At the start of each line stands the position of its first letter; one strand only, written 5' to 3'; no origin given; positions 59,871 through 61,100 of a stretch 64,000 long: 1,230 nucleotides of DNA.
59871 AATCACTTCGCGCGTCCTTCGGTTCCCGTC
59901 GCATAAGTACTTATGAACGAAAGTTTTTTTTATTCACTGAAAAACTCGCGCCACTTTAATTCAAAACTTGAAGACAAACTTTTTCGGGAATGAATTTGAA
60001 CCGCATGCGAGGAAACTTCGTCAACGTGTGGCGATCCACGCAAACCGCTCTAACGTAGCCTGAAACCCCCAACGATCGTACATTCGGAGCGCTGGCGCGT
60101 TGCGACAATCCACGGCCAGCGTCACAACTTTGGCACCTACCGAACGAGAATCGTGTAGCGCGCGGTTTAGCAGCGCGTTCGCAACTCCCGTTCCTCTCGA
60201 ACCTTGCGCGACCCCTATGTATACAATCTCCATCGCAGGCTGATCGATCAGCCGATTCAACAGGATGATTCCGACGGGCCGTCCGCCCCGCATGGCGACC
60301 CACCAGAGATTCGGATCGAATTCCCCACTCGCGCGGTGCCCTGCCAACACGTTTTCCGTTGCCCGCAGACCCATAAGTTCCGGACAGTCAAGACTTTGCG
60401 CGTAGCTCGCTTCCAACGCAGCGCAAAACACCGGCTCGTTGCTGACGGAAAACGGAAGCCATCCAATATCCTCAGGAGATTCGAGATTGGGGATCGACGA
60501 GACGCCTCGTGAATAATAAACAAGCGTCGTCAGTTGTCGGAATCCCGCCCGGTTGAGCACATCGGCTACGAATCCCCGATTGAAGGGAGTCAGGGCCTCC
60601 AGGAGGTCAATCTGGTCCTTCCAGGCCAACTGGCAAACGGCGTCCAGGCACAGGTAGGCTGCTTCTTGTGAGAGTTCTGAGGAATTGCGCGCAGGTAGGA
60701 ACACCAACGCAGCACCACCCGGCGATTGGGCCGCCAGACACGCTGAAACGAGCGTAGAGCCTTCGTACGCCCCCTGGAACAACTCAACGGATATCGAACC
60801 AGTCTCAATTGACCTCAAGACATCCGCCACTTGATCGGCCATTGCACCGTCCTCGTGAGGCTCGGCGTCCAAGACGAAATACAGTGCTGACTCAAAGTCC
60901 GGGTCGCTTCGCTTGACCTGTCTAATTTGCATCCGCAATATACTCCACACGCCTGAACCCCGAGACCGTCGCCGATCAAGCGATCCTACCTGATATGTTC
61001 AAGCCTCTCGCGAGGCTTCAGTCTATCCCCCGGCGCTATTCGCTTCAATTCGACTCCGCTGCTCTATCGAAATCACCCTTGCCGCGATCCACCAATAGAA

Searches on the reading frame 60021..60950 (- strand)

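Call 74: search_protein_families(library=pfam, proteins=[window:60021-60950:-], max_evalue=0.01)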
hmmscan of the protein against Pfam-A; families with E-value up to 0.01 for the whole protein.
window:60021-60950:- (309 aa): 7 families
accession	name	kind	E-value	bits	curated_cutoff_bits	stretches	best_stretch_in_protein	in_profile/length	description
PF00583.31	Acetyltransf_1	-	2.8e-14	53.8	20.7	1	211-296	27-116/116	Acetyltransferase (GNAT) family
PF13508.13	Acetyltransf_7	-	4e-09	37.2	27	1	214-297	3-83/84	Acetyltransferase (GNAT) domain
PF13673.13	Acetyltransf_10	-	8.5e-06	26.2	23.6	1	214-301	31-112/128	Acetyltransferase (GNAT) domain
PF13302.13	Acetyltransf_3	-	0.00042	21.5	25.4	1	202-297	41-138/138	Acetyltransferase (GNAT) domain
PF13527.13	Acetyltransf_9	-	0.00099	19.5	25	1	238-297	71-125/127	Acetyltransferase (GNAT) domain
PF14542.12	Acetyltransf_CG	-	0.0011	19.4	30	1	238-277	23-62/80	GCN5-related N-acetyl-transferase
PF08445.16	FR47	-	0.0055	17.1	22.1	0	234-301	16-82/86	FR47-like protein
